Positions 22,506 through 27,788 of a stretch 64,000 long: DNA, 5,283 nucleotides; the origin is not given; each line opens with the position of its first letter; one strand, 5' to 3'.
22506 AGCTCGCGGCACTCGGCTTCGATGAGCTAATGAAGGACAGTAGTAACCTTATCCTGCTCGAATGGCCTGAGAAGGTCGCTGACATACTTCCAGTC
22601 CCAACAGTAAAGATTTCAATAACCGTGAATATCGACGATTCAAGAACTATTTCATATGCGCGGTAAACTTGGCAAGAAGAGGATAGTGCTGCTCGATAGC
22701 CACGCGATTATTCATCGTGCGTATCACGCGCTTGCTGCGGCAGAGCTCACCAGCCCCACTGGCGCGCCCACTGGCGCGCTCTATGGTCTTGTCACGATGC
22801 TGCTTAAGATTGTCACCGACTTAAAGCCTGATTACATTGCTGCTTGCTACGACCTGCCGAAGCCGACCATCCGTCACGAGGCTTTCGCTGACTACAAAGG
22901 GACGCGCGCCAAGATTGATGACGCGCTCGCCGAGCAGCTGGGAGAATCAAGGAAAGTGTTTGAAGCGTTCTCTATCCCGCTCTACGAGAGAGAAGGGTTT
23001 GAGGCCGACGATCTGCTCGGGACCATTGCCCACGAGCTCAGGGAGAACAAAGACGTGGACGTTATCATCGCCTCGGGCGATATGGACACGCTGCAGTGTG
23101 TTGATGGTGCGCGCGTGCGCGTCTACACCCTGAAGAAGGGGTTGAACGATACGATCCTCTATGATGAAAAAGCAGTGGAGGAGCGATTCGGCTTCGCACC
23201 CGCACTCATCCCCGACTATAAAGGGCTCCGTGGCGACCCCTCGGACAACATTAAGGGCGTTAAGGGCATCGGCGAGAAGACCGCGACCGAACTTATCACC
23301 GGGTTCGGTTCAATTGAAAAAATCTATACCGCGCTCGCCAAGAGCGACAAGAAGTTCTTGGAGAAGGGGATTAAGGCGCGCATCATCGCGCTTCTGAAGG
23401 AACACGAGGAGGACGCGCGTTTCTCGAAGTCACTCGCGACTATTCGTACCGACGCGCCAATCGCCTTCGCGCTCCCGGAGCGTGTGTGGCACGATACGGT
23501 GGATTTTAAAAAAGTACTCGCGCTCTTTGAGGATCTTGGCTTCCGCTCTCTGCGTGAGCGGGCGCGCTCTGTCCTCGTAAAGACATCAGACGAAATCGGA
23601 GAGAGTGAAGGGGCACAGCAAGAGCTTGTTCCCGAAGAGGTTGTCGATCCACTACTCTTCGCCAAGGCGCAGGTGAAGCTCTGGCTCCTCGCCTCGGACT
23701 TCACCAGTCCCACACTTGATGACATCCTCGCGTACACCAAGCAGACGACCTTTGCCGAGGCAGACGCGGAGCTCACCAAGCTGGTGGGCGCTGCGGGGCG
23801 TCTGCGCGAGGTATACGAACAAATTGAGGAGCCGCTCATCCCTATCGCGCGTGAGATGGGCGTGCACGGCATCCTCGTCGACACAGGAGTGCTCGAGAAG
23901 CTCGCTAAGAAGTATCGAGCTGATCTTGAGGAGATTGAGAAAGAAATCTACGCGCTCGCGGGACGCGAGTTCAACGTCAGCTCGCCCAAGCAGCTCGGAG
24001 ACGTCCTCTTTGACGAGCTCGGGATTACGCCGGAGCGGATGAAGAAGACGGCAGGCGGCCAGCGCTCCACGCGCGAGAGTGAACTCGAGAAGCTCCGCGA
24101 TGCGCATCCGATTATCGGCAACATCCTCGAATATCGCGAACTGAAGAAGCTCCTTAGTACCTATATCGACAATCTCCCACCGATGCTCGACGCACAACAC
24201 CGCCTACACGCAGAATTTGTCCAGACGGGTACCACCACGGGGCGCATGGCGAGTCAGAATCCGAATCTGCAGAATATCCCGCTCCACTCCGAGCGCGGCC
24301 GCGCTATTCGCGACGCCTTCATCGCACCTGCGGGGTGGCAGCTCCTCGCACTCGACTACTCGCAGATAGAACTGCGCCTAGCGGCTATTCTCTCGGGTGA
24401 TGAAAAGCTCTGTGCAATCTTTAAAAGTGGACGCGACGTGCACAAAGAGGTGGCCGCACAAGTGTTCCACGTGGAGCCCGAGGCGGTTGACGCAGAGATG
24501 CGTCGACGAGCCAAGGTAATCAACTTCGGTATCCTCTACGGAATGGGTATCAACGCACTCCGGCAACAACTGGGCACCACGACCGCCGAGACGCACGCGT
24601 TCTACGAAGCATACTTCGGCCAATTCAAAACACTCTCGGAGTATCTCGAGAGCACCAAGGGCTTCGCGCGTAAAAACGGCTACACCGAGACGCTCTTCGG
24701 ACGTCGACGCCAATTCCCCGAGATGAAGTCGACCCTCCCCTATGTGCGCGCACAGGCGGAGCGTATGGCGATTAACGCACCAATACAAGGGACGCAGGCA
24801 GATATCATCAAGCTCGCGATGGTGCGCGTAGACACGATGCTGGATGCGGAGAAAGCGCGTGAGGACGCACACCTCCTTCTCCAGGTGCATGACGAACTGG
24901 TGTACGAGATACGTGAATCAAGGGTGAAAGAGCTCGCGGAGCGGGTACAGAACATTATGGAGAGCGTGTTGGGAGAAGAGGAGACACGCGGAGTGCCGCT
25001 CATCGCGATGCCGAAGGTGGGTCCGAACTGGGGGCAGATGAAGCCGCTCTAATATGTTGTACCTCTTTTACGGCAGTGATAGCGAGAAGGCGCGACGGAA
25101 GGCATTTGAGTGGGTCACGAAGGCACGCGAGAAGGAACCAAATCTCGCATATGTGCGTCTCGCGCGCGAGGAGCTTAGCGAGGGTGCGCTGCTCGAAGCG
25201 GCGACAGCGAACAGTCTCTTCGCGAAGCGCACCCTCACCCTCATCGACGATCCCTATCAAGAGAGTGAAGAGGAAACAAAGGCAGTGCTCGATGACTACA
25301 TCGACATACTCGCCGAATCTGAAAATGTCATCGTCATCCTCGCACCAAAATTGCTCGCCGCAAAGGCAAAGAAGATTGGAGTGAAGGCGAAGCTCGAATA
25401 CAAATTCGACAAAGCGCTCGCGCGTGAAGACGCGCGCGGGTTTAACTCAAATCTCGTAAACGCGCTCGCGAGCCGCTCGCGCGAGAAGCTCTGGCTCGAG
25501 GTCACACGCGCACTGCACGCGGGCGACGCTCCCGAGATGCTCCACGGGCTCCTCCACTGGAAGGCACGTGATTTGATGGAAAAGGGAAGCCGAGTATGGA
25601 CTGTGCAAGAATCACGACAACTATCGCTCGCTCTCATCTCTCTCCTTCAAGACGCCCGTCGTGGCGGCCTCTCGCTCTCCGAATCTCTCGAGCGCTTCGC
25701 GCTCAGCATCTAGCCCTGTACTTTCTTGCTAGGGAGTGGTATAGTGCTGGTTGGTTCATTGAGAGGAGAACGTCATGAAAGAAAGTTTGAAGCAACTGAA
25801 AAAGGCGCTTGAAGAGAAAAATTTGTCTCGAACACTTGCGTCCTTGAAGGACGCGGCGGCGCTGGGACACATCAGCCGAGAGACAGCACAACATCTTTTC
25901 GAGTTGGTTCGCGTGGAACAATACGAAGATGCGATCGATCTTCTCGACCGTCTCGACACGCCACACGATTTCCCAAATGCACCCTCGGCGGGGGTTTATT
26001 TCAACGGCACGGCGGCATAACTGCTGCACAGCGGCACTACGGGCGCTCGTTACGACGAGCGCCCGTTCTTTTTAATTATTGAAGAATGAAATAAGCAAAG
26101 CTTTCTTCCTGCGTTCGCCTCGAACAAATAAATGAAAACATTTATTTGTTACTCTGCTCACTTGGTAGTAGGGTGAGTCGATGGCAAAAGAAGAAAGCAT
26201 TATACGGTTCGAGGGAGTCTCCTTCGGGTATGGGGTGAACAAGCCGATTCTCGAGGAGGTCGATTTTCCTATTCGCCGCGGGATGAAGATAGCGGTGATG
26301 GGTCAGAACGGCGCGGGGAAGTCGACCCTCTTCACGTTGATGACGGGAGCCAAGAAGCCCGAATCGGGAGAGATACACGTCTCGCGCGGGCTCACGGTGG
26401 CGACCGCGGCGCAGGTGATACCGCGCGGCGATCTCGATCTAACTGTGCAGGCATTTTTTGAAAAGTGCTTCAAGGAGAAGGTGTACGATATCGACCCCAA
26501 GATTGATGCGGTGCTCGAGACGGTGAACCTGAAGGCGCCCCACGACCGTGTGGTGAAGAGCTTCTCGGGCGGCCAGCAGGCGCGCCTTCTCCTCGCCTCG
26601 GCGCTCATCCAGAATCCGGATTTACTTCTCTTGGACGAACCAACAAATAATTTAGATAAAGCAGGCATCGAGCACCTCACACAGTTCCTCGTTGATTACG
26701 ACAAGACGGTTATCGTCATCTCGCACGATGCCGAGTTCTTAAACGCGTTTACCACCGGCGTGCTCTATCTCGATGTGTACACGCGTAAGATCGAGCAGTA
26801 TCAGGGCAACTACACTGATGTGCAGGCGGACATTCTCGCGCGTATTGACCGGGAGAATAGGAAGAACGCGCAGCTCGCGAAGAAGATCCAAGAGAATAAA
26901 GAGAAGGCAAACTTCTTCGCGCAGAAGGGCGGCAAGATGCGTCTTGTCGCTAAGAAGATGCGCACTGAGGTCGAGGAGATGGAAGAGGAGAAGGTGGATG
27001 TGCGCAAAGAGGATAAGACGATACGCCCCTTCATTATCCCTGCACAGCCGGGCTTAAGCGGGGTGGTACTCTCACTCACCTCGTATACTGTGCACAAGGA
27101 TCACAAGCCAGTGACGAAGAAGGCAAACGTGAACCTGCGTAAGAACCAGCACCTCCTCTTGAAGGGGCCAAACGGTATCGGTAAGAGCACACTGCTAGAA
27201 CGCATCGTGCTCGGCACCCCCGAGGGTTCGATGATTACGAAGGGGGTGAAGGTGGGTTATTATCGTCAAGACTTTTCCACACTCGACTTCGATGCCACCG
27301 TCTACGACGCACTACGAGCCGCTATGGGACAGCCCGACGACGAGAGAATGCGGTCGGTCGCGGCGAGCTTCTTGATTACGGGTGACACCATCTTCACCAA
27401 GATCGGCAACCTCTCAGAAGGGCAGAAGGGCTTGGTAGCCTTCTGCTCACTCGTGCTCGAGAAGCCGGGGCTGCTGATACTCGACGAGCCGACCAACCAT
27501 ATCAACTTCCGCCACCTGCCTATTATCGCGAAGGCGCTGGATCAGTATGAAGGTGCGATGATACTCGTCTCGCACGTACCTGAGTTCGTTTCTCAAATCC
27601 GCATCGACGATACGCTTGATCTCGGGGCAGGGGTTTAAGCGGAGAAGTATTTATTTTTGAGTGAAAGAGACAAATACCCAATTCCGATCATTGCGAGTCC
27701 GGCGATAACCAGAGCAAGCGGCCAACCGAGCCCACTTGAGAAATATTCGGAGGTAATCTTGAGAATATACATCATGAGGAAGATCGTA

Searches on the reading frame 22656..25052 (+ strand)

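Call 33: search_protein_families(library=pfam, proteins=[window:22656-25052:+], max_evalue=0.001)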
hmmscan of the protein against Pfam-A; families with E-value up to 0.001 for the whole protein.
window:22656-25052:+ (798 aa): 3 families
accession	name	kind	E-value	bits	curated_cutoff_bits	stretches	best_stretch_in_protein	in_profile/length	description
PF00476.26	DNA_pol_A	-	2.3e-139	465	34.3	1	412-794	3-381/381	DNA polymerase family A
PF02739.22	5_3_exonuc_N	-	2.4e-47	161.1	34.3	1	10-179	2-164/164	5'-3' exonuclease, N-terminal resolvase-like domain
PF01367.25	5_3_exonuc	-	2.5e-26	92.4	40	1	181-275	2-88/97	5'-3' exonuclease, C-terminal SAM fold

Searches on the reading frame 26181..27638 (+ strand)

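Call 33: search_protein_families(library=pfam, proteins=[window:26181-27638:+], max_evalue=0.001)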
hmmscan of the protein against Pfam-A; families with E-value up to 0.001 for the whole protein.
window:26181-27638:+ (485 aa): 12 families
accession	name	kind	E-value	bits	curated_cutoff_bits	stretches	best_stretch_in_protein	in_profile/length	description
PF00005.33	ABC_tran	-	3.9e-45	154.3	25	2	24-156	1-137/137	ABC transporter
PF13304.12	AAA_21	-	1.9e-18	68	27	2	393-470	220-303/304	AAA domain, putative AbiEii toxin, Type IV TA system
PF02463.25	SMC_N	-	6.2e-12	45.9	40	0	127-190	136-205/220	RecF/RecN/SMC N terminal domain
PF13555.12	AAA_29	-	7.6e-09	35.6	27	0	27-58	15-50/61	P-loop containing region of AAA domain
PF03193.22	RsgA_GTPase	-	9.6e-07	29.2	30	0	36-73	108-147/174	RsgA GTPase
PF13401.12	AAA_22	-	4.8e-06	27.4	27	0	321-388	4-64/130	AAA domain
PF05729.18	NACHT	-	4e-05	24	26.7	0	325-357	3-35/167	NACHT domain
PF20720.3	nSTAND3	-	4.6e-05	23.6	27.2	0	311-345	6-40/155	Novel STAND NTPase 3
PF13476.12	AAA_23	-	0.00012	23.2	27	0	325-346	22-43/201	AAA domain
PF13479.12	AAA_24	-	0.00012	22.5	27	0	34-58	2-23/195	AAA domain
PF13191.12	AAA_16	-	0.00029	21.8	32.6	0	323-343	25-45/167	AAA ATPase domain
PF01926.29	MMR_HSR1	-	0.00091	19.8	21.9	0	36-62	1-26/113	50S ribosome-binding GTPase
